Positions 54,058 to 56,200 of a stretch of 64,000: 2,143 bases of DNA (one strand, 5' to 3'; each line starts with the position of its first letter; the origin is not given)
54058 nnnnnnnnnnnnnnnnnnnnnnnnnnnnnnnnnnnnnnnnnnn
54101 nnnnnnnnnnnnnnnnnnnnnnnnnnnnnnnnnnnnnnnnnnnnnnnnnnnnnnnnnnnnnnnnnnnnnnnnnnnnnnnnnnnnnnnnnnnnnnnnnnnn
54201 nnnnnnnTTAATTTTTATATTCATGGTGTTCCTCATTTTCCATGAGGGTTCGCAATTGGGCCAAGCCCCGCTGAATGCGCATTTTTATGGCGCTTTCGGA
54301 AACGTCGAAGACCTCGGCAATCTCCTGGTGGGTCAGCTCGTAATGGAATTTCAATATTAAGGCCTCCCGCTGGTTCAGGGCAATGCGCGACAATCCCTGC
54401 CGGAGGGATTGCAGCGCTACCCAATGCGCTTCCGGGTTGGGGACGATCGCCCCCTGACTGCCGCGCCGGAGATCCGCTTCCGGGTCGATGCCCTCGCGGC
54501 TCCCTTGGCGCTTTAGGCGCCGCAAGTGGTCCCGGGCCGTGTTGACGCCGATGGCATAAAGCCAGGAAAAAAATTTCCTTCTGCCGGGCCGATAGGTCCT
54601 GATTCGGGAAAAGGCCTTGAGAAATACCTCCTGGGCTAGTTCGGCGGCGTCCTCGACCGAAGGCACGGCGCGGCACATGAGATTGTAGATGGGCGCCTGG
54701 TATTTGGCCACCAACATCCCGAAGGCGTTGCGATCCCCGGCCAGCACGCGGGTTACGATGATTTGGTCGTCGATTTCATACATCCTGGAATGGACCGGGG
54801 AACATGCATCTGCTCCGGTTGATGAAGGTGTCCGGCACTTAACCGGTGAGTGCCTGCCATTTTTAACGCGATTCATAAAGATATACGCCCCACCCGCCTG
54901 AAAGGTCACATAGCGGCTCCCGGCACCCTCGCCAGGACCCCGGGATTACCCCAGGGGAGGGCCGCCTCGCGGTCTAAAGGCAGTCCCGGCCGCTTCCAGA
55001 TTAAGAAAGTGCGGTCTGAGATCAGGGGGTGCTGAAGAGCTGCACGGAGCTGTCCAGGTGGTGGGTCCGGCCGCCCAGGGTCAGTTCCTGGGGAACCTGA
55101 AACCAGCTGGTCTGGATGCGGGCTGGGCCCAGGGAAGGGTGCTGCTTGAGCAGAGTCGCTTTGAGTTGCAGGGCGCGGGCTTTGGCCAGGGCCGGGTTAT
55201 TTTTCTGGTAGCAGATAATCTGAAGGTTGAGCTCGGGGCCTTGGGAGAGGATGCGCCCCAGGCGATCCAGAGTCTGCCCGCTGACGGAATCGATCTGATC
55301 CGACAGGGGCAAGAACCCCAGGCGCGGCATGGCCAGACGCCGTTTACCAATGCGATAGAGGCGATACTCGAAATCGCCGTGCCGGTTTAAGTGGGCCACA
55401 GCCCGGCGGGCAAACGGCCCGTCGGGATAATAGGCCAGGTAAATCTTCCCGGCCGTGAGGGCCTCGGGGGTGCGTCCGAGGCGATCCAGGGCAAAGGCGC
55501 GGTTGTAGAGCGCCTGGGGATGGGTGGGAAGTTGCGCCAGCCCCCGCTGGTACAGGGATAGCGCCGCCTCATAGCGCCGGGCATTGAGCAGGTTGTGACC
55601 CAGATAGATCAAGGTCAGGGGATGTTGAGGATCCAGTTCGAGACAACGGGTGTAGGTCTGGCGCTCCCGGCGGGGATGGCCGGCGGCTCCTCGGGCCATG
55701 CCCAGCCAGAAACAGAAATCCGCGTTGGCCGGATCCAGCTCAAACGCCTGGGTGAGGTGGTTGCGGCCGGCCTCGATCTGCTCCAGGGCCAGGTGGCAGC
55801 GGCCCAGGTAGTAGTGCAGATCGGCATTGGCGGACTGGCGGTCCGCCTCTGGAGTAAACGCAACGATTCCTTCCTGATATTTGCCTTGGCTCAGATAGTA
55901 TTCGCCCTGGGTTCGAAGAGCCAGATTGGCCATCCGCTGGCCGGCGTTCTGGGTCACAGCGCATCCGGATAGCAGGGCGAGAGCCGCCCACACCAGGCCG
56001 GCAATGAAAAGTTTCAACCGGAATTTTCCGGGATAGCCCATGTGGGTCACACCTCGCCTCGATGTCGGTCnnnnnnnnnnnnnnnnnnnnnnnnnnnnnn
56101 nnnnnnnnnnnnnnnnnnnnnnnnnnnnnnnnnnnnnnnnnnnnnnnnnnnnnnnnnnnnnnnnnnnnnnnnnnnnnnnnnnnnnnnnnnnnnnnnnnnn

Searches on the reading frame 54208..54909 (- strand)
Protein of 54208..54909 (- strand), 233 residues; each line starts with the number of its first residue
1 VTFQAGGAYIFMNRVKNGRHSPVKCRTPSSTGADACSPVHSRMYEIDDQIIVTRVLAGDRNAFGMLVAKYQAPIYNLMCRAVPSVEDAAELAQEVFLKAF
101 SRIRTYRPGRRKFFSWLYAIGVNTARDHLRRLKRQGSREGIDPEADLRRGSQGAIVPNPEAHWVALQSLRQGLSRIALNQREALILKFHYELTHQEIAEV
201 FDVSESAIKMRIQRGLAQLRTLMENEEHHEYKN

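Call 16: search_protein_families(library=pfam, proteins=[window:54208-54909:-])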
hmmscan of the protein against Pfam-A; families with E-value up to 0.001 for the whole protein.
window:54208-54909:- (233 aa): 4 families
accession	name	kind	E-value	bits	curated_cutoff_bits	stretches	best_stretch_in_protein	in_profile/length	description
PF04542.20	Sigma70_r2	-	2.5e-15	56.5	24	1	66-134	1-70/71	Sigma-70 region 2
PF08281.18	Sigma70_r4_2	-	4.1e-11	42.8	25.7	1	167-219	2-54/54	Sigma-70, region 4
PF04545.22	Sigma70_r4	-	2.2e-10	40.3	24.1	1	179-220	8-49/50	Sigma-70, region 4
PF07638.17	Sigma70_ECF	-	1.5e-05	25.4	21.1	1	52-226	8-182/185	ECF sigma factor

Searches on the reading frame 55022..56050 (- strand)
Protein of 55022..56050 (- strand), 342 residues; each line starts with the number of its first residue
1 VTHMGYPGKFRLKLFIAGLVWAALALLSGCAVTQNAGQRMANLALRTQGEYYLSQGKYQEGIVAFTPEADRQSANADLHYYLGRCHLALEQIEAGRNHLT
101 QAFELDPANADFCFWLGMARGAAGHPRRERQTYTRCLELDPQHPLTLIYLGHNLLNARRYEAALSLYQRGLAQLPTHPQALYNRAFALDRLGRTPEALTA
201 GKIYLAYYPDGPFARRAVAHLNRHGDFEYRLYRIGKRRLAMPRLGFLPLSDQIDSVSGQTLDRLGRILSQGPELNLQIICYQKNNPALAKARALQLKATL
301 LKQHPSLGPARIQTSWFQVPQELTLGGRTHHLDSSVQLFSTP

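Call 16: search_protein_families(library=pfam, proteins=[window:55022-56050:-])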
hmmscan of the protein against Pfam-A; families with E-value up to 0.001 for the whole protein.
window:55022-56050:- (342 aa): 13 families
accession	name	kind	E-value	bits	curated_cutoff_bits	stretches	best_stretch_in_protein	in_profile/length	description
PF07719.23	TPR_2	-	1.6e-17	62.5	27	1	76-109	1-34/34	Tetratricopeptide repeat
PF13431.12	TPR_17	-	5.1e-16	58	24.4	1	166-198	1-33/34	Tetratricopeptide repeat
PF13432.12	TPR_16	-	1.1e-14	54.9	32.7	1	150-212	3-65/65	Tetratricopeptide repeat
PF00515.34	TPR_1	-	1.6e-13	50.3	27.8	0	76-109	1-34/34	Tetratricopeptide repeat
PF14559.12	TPR_19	-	1.3e-11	45.1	25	1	155-211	2-58/68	Tetratricopeptide repeat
PF13428.12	TPR_14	-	2.7e-11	43.4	23.5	0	148-185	5-42/44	Tetratricopeptide repeat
PF13181.12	TPR_8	-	3.6e-09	36.5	25.7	0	110-143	1-34/34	Tetratricopeptide repeat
PF13414.12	TPR_11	-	9.5e-09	35.3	26.8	0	159-192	9-42/42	TPR repeat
PF12895.13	ANAPC3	-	4.4e-08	33.7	27.2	0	47-100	28-80/82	Anaphase-promoting complex, cyclosome, subunit 3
PF13371.12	TPR_9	-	1.5e-06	28.6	35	1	154-220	5-71/73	Tetratricopeptide repeat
PF13174.12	TPR_6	-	5.9e-05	23.9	26.3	0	179-210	1-32/33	Tetratricopeptide repeat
PF13424.12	TPR_12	-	0.0001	22.9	30.1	0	146-202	5-69/77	Tetratricopeptide repeat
PF23914.1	TPR_CcmH_CycH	-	0.00041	20.7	42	1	70-177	44-154/158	Cytochrome c-type biogenesis protein H TPR domain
